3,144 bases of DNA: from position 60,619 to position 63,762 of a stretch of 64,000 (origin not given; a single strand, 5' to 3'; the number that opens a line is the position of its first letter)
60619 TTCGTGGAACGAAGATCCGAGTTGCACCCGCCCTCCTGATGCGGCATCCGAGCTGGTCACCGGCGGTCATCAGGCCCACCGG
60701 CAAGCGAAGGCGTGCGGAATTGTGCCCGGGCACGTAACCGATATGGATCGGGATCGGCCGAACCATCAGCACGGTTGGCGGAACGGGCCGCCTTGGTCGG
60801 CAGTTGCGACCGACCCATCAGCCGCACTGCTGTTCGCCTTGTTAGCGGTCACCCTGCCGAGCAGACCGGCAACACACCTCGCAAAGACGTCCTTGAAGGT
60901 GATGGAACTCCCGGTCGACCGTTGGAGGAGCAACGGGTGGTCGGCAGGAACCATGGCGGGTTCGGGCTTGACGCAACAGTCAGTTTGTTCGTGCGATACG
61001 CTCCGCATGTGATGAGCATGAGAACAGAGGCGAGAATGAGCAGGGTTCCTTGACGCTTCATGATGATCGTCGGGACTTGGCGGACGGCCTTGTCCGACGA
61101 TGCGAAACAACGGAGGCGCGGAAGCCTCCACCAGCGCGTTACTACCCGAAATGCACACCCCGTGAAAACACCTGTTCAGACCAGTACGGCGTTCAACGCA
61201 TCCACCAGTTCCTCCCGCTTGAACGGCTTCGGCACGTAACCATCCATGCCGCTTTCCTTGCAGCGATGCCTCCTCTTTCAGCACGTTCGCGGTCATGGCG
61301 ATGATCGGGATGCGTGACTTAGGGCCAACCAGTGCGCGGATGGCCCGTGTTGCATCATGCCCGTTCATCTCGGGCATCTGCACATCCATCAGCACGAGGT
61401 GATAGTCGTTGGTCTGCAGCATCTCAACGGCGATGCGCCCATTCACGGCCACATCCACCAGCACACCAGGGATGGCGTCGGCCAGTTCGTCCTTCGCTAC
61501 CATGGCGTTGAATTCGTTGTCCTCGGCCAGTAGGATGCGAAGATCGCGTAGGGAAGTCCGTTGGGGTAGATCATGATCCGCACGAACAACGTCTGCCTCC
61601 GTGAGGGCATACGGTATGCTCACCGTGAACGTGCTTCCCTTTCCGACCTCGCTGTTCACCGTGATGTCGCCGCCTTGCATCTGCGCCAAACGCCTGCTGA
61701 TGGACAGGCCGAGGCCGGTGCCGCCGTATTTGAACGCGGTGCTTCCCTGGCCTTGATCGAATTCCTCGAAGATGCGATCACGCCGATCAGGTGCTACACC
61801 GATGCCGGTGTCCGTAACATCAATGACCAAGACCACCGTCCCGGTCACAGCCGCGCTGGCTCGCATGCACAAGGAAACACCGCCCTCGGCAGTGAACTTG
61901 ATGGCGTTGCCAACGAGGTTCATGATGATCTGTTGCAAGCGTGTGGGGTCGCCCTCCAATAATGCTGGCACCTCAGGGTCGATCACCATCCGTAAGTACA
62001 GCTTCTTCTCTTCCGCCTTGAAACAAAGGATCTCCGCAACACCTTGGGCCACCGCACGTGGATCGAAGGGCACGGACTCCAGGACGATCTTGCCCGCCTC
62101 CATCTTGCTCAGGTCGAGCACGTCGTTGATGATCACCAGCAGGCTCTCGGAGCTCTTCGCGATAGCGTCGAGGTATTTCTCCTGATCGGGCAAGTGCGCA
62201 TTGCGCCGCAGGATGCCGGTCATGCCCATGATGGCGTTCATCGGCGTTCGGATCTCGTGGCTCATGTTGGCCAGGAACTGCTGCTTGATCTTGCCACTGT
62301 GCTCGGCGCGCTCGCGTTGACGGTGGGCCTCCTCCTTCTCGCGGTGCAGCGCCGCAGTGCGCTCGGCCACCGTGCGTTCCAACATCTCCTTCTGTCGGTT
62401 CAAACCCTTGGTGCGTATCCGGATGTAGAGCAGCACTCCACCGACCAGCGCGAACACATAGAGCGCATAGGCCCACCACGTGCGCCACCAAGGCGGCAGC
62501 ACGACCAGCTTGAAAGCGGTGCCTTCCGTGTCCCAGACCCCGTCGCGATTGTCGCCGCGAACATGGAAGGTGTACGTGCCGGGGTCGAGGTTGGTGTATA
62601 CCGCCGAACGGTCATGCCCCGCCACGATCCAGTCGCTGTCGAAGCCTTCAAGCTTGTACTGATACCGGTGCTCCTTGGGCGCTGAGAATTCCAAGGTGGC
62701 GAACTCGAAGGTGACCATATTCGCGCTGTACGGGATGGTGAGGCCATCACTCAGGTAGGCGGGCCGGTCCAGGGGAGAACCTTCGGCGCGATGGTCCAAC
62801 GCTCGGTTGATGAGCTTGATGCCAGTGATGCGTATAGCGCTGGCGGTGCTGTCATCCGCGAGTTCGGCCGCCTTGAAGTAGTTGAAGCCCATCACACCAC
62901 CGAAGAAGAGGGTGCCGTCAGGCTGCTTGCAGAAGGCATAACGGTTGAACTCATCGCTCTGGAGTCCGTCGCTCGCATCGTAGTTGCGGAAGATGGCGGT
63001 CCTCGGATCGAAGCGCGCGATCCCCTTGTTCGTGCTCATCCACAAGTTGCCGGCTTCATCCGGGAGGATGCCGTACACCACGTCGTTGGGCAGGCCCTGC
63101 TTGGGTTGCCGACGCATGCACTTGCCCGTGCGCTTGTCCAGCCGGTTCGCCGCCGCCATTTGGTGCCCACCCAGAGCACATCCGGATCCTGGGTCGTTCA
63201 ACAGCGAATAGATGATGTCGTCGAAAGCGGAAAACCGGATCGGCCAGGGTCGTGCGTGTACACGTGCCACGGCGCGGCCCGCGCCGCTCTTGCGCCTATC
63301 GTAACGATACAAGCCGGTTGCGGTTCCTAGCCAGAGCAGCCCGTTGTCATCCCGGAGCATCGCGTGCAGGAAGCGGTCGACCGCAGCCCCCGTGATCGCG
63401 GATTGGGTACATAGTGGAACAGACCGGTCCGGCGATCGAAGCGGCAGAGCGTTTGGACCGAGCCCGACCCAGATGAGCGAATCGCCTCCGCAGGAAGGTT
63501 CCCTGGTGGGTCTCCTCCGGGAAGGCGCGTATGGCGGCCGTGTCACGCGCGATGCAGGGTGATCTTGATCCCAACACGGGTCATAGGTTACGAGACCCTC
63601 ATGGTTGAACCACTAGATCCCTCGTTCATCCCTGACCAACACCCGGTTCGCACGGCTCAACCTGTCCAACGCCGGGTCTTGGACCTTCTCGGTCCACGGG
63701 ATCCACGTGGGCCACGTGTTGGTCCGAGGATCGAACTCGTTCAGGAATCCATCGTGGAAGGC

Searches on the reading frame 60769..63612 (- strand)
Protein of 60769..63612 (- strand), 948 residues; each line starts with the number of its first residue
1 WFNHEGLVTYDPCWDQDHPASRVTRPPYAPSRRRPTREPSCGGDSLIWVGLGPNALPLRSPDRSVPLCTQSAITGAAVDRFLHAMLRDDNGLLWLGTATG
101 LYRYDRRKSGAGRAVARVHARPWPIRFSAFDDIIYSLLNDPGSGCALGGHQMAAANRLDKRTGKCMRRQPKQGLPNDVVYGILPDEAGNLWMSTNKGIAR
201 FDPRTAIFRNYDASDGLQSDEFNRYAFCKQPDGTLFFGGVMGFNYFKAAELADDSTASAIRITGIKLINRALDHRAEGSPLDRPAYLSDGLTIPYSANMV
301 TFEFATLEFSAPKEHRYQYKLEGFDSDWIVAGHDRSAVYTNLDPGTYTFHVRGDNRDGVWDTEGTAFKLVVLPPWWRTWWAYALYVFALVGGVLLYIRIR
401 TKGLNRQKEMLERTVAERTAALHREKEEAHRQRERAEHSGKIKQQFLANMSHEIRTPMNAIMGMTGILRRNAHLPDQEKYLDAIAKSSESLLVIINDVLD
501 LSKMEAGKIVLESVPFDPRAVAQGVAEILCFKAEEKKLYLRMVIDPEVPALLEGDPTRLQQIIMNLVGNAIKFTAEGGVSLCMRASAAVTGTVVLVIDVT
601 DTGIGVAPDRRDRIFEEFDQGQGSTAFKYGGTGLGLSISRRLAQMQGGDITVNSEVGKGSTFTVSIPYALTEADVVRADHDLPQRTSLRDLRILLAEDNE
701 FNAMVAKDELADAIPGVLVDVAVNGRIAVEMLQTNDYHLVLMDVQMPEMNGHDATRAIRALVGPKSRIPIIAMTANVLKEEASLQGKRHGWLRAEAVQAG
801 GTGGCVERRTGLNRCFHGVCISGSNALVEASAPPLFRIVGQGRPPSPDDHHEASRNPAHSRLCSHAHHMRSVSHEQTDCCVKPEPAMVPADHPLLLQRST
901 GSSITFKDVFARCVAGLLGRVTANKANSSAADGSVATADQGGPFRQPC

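Call 31: search_protein_families(library=pfam, proteins=[window:60769-63612:-], max_evalue=0.001)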
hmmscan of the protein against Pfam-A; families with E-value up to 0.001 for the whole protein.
window:60769-63612:- (948 aa): 5 families
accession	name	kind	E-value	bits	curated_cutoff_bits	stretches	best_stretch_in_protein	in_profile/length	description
PF02518.31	HATPase_c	-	1.2e-28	100.2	26.4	1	554-668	1-109/111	Histidine kinase-, DNA gyrase B-, and HSP90-like ATPase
PF00512.31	HisKA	-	7.1e-22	77.7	26.9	1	443-507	2-66/66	His Kinase A (phospho-acceptor) domain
PF07495.19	Y_Y_Y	-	7.1e-17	61.5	26.6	1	309-371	2-64/65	Y_Y_Y domain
PF00072.30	Response_reg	-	1.1e-13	51.8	30.2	1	693-778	1-81/111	Response regulator receiver domain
PF07494.17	Reg_prop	-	1.1e-09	37.7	20.4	0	173-195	1-23/24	Two component regulator propeller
